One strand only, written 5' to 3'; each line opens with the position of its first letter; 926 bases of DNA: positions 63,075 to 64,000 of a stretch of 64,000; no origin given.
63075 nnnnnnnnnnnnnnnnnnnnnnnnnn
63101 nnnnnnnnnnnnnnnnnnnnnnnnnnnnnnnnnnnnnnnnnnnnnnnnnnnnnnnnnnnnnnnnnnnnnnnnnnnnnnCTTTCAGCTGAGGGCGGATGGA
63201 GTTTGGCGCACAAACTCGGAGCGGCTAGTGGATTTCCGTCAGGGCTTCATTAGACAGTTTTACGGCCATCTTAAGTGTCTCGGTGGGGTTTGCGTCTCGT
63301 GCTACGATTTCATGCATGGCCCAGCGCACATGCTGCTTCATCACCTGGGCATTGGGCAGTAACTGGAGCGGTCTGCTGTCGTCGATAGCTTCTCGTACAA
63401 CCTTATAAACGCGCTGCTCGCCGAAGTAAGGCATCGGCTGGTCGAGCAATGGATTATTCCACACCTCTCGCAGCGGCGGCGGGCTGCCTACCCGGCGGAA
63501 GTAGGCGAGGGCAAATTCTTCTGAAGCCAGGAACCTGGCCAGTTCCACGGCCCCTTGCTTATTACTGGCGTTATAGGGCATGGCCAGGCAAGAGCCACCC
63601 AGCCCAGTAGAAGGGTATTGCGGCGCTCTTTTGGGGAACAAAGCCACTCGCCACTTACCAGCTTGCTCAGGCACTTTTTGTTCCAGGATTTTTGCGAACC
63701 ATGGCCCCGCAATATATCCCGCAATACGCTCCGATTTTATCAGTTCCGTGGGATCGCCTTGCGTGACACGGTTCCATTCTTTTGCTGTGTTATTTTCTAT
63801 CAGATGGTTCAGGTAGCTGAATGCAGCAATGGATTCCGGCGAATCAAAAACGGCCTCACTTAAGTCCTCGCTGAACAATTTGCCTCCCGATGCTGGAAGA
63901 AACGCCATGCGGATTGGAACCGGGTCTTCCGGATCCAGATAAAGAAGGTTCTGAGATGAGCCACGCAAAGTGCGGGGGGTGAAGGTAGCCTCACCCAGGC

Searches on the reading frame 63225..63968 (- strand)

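Call 66: search_protein_families(library=pfam, proteins=[window:63225-63968:-], max_evalue=0.001)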
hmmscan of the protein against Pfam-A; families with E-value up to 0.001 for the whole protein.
window:63225-63968:- (247 aa): 2 families
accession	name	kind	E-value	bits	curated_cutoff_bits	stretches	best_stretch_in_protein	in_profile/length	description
PF13416.11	SBP_bac_8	-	5.2e-10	40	27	1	23-169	138-265/279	Bacterial extracellular solute-binding protein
PF01547.30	SBP_bac_1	-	3.9e-09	37.4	26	1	22-151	167-304/307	Bacterial extracellular solute-binding protein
